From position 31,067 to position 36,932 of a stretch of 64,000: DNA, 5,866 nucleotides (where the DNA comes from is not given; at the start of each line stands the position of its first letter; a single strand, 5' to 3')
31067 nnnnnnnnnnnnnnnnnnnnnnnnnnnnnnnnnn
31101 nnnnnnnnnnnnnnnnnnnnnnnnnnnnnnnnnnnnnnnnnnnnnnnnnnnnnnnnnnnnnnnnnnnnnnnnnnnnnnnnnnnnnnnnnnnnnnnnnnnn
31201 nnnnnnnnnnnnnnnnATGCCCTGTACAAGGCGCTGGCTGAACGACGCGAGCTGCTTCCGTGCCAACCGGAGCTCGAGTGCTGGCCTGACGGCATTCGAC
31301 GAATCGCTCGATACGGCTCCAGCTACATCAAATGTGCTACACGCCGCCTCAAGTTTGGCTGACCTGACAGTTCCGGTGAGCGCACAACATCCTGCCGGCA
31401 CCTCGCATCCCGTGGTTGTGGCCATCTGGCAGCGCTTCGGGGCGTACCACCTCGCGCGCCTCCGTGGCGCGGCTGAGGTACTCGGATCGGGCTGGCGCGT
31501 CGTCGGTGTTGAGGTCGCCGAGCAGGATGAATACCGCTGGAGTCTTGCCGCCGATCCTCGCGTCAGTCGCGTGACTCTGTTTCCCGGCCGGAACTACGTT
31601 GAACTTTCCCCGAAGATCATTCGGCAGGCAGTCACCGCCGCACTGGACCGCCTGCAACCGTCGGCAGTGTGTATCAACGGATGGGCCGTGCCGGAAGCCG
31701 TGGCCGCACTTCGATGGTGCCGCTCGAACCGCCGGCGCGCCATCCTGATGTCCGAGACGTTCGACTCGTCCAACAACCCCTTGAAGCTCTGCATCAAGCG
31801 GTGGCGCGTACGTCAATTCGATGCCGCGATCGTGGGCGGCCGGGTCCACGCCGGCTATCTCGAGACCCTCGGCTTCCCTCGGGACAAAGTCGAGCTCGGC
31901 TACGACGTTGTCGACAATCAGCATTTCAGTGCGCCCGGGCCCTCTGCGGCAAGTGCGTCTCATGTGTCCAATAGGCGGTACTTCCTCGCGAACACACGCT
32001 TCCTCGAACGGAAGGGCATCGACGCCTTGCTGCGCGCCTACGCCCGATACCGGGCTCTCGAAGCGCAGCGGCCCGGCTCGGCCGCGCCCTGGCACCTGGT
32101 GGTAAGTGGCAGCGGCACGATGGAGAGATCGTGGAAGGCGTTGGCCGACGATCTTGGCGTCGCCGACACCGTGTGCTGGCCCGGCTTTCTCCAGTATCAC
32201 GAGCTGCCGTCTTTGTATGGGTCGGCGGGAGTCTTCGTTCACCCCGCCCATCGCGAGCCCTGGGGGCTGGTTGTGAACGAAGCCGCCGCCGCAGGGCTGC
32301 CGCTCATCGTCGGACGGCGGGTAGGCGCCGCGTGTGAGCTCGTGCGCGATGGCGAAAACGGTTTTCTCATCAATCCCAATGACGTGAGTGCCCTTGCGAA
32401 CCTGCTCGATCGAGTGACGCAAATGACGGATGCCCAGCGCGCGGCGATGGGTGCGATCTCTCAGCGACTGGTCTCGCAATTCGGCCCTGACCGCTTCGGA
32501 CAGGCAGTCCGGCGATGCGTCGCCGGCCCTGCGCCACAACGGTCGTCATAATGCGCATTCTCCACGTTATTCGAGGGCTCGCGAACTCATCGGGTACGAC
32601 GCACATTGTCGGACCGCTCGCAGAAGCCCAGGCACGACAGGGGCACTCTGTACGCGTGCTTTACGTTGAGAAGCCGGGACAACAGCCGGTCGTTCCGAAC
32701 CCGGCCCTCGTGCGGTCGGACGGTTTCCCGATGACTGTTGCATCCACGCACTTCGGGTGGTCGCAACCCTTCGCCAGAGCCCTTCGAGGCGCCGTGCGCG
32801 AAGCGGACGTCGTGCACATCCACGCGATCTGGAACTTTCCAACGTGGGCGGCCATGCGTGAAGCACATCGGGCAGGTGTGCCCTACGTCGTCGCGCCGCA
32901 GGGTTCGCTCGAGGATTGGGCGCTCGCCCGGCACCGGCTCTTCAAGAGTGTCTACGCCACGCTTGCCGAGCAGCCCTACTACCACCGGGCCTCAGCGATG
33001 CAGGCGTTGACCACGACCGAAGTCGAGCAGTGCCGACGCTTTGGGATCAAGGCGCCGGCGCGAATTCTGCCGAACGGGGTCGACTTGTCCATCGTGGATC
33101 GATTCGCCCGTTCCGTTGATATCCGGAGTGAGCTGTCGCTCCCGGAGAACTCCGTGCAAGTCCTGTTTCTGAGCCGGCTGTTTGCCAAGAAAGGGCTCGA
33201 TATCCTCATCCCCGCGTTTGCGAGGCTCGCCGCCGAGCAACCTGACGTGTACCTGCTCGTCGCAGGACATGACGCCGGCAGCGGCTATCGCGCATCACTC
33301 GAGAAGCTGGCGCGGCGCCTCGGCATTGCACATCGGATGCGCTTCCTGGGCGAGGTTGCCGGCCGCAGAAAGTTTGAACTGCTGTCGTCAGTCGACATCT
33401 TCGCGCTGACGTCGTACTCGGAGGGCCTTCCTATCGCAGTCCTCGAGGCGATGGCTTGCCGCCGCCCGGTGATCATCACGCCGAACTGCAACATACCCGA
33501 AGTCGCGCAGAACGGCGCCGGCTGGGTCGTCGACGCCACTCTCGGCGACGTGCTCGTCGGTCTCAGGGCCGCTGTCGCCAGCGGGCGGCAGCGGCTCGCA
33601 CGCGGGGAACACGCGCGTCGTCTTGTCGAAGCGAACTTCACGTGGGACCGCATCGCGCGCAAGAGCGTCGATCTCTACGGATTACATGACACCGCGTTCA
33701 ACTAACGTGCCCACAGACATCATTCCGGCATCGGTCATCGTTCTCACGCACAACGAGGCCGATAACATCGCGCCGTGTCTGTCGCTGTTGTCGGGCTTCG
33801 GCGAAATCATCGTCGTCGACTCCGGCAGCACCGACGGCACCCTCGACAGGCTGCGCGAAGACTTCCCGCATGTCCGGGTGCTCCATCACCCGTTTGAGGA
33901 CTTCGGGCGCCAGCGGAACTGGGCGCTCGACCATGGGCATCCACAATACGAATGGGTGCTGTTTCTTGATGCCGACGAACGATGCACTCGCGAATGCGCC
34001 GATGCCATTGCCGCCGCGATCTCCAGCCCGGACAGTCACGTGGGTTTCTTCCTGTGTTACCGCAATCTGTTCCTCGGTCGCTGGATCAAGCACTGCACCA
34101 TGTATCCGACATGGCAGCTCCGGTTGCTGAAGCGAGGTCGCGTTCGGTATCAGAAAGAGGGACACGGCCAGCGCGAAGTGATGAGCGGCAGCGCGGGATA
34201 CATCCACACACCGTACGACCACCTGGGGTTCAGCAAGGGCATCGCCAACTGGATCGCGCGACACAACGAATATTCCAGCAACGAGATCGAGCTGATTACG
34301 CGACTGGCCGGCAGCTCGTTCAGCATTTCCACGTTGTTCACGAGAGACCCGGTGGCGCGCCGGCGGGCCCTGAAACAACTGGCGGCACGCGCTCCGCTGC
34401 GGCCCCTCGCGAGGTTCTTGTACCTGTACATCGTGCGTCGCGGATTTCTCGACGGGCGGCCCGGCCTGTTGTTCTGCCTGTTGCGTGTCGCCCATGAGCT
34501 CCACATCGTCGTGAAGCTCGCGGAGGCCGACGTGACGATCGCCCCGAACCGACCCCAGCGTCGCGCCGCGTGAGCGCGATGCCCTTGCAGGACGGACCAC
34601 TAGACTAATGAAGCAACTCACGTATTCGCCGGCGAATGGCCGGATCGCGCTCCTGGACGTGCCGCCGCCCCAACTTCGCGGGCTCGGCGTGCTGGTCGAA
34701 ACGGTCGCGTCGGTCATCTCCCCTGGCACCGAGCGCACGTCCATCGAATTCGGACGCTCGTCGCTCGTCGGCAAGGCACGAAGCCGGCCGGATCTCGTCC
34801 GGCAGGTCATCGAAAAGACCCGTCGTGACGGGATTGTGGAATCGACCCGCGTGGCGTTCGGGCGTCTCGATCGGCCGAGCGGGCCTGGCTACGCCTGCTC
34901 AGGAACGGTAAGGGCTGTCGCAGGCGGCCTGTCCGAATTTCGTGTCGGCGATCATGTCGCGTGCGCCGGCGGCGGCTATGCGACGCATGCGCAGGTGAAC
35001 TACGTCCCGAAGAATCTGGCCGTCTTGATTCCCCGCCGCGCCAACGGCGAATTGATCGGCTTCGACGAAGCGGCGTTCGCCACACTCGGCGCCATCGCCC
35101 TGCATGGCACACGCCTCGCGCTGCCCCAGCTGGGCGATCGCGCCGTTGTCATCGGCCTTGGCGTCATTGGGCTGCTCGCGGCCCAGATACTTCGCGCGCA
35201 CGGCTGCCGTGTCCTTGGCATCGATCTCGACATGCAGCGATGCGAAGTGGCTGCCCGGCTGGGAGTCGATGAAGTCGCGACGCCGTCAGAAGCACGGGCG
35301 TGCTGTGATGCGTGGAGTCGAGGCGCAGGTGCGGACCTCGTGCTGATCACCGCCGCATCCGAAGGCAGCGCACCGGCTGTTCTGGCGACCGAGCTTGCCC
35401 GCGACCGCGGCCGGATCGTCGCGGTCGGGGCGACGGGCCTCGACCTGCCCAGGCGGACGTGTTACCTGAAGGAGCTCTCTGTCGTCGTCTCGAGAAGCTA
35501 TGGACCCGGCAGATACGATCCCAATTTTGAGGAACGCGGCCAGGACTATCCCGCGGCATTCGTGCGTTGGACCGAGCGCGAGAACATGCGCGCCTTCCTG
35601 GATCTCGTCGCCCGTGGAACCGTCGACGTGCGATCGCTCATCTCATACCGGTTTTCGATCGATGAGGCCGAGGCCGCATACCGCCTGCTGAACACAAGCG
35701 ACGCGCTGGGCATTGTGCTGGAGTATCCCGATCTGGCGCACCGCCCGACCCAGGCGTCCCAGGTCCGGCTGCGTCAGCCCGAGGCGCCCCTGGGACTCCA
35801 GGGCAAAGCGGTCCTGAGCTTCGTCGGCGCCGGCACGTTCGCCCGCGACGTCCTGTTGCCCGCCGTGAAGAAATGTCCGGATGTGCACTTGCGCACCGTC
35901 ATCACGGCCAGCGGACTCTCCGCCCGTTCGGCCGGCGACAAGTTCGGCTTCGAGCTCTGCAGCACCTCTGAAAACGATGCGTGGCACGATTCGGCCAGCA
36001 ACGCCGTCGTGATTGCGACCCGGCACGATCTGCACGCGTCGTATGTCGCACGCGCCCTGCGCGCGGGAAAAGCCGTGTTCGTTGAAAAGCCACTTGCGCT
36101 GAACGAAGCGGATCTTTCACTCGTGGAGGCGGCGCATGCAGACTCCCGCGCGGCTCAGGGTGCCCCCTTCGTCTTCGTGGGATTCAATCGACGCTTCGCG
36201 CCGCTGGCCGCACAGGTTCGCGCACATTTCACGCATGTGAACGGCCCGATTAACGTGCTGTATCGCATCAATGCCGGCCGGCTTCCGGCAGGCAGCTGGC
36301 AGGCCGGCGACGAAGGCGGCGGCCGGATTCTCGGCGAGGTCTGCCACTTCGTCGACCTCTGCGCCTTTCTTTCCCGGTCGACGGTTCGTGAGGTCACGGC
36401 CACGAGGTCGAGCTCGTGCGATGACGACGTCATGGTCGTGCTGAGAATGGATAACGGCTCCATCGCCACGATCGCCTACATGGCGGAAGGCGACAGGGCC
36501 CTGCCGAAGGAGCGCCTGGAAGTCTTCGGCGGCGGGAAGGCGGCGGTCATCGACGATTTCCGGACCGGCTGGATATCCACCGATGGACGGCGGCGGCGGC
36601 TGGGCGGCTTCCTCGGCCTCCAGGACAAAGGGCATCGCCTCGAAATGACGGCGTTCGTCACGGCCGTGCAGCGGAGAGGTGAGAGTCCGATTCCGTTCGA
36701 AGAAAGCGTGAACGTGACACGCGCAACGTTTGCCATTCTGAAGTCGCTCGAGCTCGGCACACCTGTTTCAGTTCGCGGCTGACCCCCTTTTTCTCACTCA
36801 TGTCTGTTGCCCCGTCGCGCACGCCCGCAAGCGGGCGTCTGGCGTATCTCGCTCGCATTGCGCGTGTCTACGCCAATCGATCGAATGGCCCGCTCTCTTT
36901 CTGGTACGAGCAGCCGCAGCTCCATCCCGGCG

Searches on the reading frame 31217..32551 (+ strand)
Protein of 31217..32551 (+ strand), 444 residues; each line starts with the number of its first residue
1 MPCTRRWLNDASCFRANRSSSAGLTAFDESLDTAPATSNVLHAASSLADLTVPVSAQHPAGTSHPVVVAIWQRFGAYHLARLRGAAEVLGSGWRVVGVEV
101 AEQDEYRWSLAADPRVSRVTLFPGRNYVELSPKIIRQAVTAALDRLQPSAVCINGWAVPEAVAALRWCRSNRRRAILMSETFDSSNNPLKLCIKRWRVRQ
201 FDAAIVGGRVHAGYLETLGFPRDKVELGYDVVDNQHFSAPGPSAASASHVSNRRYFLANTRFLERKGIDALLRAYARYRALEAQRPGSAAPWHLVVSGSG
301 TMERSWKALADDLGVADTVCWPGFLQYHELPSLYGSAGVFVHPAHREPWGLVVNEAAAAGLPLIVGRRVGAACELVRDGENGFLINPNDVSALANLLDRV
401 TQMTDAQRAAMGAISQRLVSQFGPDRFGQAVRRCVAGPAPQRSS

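Call 5: search_protein_families(library=pfam, proteins=[window:31217-32551:+], max_evalue=0.01)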
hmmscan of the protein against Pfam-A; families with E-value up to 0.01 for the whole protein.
window:31217-32551:+ (444 aa): 4 families
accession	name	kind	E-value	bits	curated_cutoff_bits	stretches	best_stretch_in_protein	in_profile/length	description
PF00534.26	Glycos_transf_1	-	2.9e-34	118.5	26.4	1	250-409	12-163/172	Glycosyl transferases group 1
PF13692.12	Glyco_trans_1_4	-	1.3e-25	90.8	27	1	259-400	7-139/142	Glycosyl transferases group 1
PF20706.3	GT4-conflict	-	3.7e-09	36.5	26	1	252-375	196-320/385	Family 4 Glycosyltransferase in conflict systems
PF13524.12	Glyco_trans_1_2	-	0.0037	17.6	25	0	293-418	16-129/144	Glycosyl transferase-like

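Call 69: search_protein_families(library=ncbifam, proteins=[window:31361-32551:+], max_evalue=0.00001)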
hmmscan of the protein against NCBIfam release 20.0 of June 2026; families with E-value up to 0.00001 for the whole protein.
window:31361-32551:+ (396 aa): 19 families
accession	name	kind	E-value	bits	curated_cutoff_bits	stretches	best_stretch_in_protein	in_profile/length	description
TIGR03088.1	stp2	hypoth_equivalog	5.8e-18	65.1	409.05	1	168-375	153-358/374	TIGR03088 family PEP-CTERM/XrtA system glycosyltransferase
TIGR03449.1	mycothiol_MshA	equivalog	9.8e-18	64.2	462.5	1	212-378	227-391/406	D-inositol-3-phosphate glycosyltransferase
NF041876.1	EPS_EpsE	equivalog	4.1e-16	59.2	400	1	184-377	195-383/389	exopolysaccharide biosynthesis GT4 family glycosyltransferase EpsE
TIGR04047.1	MSMEG_0565_glyc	hypoth_equivalog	1.2e-13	50.9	259.85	1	205-374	193-358/373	MSMEG_0565 family glycosyltransferase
TIGR02472.1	sucr_P_syn_N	equivalog_domain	1.7e-13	50.2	576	1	207-357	250-408/439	sucrose-phosphate synthase, putative, glycosyltransferase domain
TIGR04063.1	stp3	hypoth_equivalog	3.1e-13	49.4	442.05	1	170-359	175-364/397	TIGR04063 family PEP-CTERM/XrtA system glycosyltransferase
TIGR04005.1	wcaL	equivalog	1.1e-12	47.5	537.6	1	161-361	183-376/406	colanic acid biosynthesis glycosyltransferase WcaL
NF053787.1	GlcN_PG_synth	equivalog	1.8e-12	46.8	480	1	152-371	143-339/361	N-acetylglucosaminyl phosphatidylglycerol synthase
TIGR03999.1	thiol_BshA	equivalog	2.4e-11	43.2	273.7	1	243-361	229-344/375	N-acetyl-alpha-D-glucosaminyl L-malate synthase BshA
TIGR02468.1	sucrsPsyn_pln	equivalog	6e-11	40.9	1143.95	1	249-351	528-633/1051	sucrose-phosphate synthase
TIGR02470.1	sucr_synth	equivalog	1.4e-10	40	810.4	1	289-371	644-725/784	sucrose synthase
TIGR02149.1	glgA_Coryne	subfamily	9.8e-10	38.1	302.4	1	173-375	167-375/391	glycogen synthase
NF046085.1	XrtY_assoc_Gly1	equivalog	1.5e-08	33.9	400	1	212-366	216-360/387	XrtY-associated glycosyltransferase XYAG1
NF038295.1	EPS_HpsP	equivalog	2.7e-08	33.3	550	1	204-368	206-364/388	hormogonium polysaccharide biosynthesis glycosyltransferase HpsP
NF007396.0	PRK09922.1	equivalog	8.4e-08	31.5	385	1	170-356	153-327/361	lipopolysaccharide 1,6-galactosyltransferase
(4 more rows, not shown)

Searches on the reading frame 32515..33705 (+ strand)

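Call 5: search_protein_families(library=pfam, proteins=[window:32515-33705:+], max_evalue=0.01)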
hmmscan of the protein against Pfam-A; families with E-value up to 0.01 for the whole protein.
window:32515-33705:+ (396 aa): 6 families
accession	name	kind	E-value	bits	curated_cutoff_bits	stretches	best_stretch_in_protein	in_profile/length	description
PF00534.26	Glycos_transf_1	-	3.7e-32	111.7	26.4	1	203-342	5-143/172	Glycosyl transferases group 1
PF13692.12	Glyco_trans_1_4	-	3.6e-27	95.8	27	1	215-340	3-125/142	Glycosyl transferases group 1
PF13579.12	Glyco_trans_4_4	-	7.6e-20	72.3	29.7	1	27-188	2-158/158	Glycosyl transferase 4-like domain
PF13439.12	Glyco_transf_4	-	1.7e-18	67.6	28.5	1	31-192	7-169/170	Glycosyltransferase Family 4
PF20706.3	GT4-conflict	-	1e-06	28.4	26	1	210-325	194-314/385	Family 4 Glycosyltransferase in conflict systems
PF13524.12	Glyco_trans_1_2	-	0.00021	21.7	25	1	242-383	12-141/144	Glycosyl transferase-like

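Call 69: search_protein_families(library=ncbifam, proteins=[window:32515-33705:+], max_evalue=0.00001)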
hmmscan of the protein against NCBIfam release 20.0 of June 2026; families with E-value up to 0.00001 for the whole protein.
window:32515-33705:+ (396 aa): 27 families (the best 25 are shown)
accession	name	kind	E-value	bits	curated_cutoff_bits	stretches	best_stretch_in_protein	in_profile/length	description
NF038295.1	EPS_HpsP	equivalog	1.6e-58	198.5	550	1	15-388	2-384/388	hormogonium polysaccharide biosynthesis glycosyltransferase HpsP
NF046085.1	XrtY_assoc_Gly1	equivalog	1.3e-35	123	400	1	86-388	84-381/387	XrtY-associated glycosyltransferase XYAG1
NF041876.1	EPS_EpsE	equivalog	4.9e-30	105.1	400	1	168-382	174-387/389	exopolysaccharide biosynthesis GT4 family glycosyltransferase EpsE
TIGR03088.1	stp2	hypoth_equivalog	7.1e-23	81.2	409.05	1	185-388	165-370/374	TIGR03088 family PEP-CTERM/XrtA system glycosyltransferase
NF047684.1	TeichurnBiosyTuaC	equivalog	5.6e-22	78.2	550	1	96-340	108-337/391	teichuronic acid biosynthesis protein TuaC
TIGR03449.1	mycothiol_MshA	equivalog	7.6e-22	77.8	462.5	1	116-388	120-400/406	D-inositol-3-phosphate glycosyltransferase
TIGR04047.1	MSMEG_0565_glyc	hypoth_equivalog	9.8e-21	74.2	259.85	1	35-388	21-371/373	MSMEG_0565 family glycosyltransferase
NF053787.1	GlcN_PG_synth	equivalog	3e-19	69.1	480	1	108-388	93-356/361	N-acetylglucosaminyl phosphatidylglycerol synthase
NF041010.1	glycosy_Agl16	equivalog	5.1e-18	65.1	575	1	97-389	74-349/352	glycosylation protein Agl16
TIGR04063.1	stp3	hypoth_equivalog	6.4e-17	61.5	442.05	1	86-388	80-392/397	TIGR04063 family PEP-CTERM/XrtA system glycosyltransferase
TIGR03999.1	thiol_BshA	equivalog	1.4e-16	60.4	273.7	1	171-382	158-364/375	N-acetyl-alpha-D-glucosaminyl L-malate synthase BshA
TIGR02149.1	glgA_Coryne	subfamily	8.7e-15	54.7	302.4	1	92-388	79-387/391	glycogen synthase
NF038229.1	Glyco4_Geo_Pelo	equivalog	5.7e-14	51.9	400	1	98-388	57-333/338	GPMC system family 4 glycosyltransferase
NF038011.1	PelF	equivalog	1.6e-12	47.2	100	1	156-322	255-413/489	GT4 family glycosyltransferase PelF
NF012028.0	PRK15484.1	subfamily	8.8e-12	44.8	618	1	180-383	161-370/380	lipopolysaccharide N-acetylglucosaminyltransferase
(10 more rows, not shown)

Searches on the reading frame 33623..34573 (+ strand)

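Call 5: search_protein_families(library=pfam, proteins=[window:33623-34573:+], max_evalue=0.01)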
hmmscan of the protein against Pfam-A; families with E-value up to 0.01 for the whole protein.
window:33623-34573:+ (316 aa): 2 families
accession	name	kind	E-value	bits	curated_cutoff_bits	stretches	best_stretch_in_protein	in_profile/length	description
PF00535.33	Glycos_transf_2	-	2e-18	67.3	23.3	1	37-168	1-136/168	Glycosyl transferase family 2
PF13704.12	Glyco_tranf_2_4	-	8e-09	36.3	27.5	1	44-119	2-82/98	Glycosyl transferase family 2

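Call 69: search_protein_families(library=ncbifam, proteins=[window:33623-34573:+], max_evalue=0.00001)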
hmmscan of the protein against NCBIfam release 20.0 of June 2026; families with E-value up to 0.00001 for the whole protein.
window:33623-34573:+ (316 aa): 4 families
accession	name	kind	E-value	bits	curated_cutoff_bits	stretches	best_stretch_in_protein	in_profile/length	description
TIGR04195.1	S_glycosyl_SunS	equivalog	6.8e-14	51.5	350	1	39-123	62-146/421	SunS family peptide S-glycosyltransferase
TIGR04283.1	glyco_like_mftF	equivalog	1.1e-12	48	182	1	37-144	2-108/221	TIGR04283 family arsenosugar biosynthesis glycosyltransferase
NF045692.1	OglycostaseCruG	equivalog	4.4e-11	42.3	600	1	28-132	35-151/386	2'-O-glycosyltransferase CruG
NF007482.0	PRK10073.1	equivalog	3.9e-06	26.1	423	1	37-122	9-99/334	glycosyltransferase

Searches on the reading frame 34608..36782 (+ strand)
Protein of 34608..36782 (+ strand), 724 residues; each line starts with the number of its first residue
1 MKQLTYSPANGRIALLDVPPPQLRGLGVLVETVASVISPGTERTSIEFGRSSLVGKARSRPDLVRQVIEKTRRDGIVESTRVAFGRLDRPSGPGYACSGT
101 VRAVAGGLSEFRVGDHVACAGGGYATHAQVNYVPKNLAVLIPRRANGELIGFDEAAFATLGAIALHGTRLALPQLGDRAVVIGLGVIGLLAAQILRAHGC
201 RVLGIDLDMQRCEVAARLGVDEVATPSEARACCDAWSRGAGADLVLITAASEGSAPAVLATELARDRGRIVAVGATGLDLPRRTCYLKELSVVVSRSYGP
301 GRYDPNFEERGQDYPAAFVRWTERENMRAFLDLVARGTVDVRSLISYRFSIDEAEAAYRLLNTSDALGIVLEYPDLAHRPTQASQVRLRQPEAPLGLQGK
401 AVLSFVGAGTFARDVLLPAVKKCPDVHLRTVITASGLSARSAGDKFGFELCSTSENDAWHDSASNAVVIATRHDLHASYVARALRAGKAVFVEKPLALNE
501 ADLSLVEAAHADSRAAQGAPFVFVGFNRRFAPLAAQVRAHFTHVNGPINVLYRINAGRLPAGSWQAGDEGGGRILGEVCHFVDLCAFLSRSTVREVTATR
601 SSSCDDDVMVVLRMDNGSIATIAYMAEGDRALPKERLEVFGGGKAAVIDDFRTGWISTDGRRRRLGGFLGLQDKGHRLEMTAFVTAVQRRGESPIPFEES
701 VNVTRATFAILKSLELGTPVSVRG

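Call 6: search_protein_families(library=pfam, proteins=[window:34608-36782:+], max_evalue=0.01)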
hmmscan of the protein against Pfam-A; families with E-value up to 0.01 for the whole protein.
window:34608-36782:+ (724 aa): 10 families
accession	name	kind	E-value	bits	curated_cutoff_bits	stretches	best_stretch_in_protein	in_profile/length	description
PF01408.29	GFO_IDH_MocA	-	3.4e-15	57.2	24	1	405-504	5-103/120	Oxidoreductase family, NAD-binding Rossmann fold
PF00107.32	ADH_zinc_N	-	6.9e-15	55.6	31.8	1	187-304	2-121/129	Zinc-binding dehydrogenase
PF13602.12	ADH_zinc_N_2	-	7.9e-07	30.5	27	1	218-368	1-130/134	Zinc-binding dehydrogenase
PF22725.1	GFO_IDH_MocA_C3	-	9.1e-07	29.4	27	1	560-641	31-118/124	GFO/IDH/MocA C-terminal domain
PF08240.17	ADH_N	-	0.00074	20.2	23.5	1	86-132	29-93/104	Alcohol dehydrogenase GroES-like domain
PF01262.27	AlaDh_PNT_C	-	0.0014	18.5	23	1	178-261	30-112/214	Alanine dehydrogenase/PNT, C-terminal domain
PF02254.24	TrkA_N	-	0.0017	19.1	23.8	1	180-223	2-45/116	TrkA-N domain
PF02826.25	2-Hacid_dh_C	-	0.0026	17.6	25.1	1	176-229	36-88/178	D-isomer specific 2-hydroxyacid dehydrogenase, NAD binding domain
PF02894.22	GFO_IDH_MocA_C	-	0.0037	17.5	22.9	0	562-722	30-218/218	Oxidoreductase family, C-terminal alpha/beta domain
PF03721.20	UDPG_MGDP_dh_N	-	0.0062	16.6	27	0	179-213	3-37/187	UDP-glucose/GDP-mannose dehydrogenase family, NAD binding domain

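Call 10: search_protein_families(library=ncbifam, proteins=[window:34608-36782:+], max_evalue=0.1)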
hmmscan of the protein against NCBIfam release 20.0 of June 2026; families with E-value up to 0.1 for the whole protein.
window:34608-36782:+ (724 aa): 32 families (the best 25 are shown)
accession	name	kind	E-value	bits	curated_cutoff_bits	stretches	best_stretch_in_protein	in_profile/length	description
TIGR04380.1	myo_inos_iolG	equivalog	6.5e-27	94.3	355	1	405-720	6-329/330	inositol 2-dehydrogenase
NF041097.1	keto_inos_dh_IolM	equivalog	1.8e-12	46.7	450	1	176-280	207-317/389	scyllo-inosose 3-dehydrogenase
TIGR03366.1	HpnZ_proposed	hypoth_equivalog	1.4e-09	37.6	328.1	1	121-259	107-240/315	putative phosphonate catabolism associated alcohol dehydrogenase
TIGR02824.1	quinone_pig3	subfamily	3.8e-09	36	296.8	1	93-370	61-321/325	putative NAD(P)H quinone oxidoreductase, PIG3 family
NF052479.1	LevoglcsnDh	equivalog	5.5e-09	35.2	650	1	429-535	39-140/386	levoglucosan dehydrogenase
NF041392.1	XylDh_Gfo6_Halo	equivalog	9.9e-09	34.4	350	1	402-510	18-130/350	D-xylose 1-dehydrogenase Gfo6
NF003808.0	PRK05396.1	equivalog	1.9e-08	33.6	380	1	157-247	147-238/341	L-threonine 3-dehydrogenase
TIGR01202.1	bchC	equivalog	8.9e-08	31.6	291.25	1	90-203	59-172/308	chlorophyll synthesis pathway protein BchC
TIGR03989.1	Rxyl_3153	subfamily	1.6e-07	30.9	440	1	151-294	160-307/370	NDMA-dependent alcohol dehydrogenase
NF007375.0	PRK09880.1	equivalog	2e-07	30.1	469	1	155-293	149-287/344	L-idonate 5-dehydrogenase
NF052679.1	InsChiInosDhIolG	equivalog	2.9e-07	29.8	540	1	406-532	8-131/343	bifunctional inositol 2-dehydrogenase/D-chiro-inositol 1-dehydrogenase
NF007642.0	PRK10309.1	equivalog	3.2e-07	29.9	550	1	153-280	138-266/347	galactitol-1-phosphate 5-dehydrogenase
TIGR00692.1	tdh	equivalog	3.8e-07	29.5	458.35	1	164-270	151-257/340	L-threonine 3-dehydrogenase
NF040723.1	UDP-GlcNAcDh_Arch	equivalog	1.1e-06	28.4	450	1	464-618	61-209/302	UDP-N-acetylglucosamine 3-dehydrogenase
NF008024.0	PRK10754.1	subfamily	7.8e-06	25.1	348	1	89-219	57-185/327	NADPH:quinone reductase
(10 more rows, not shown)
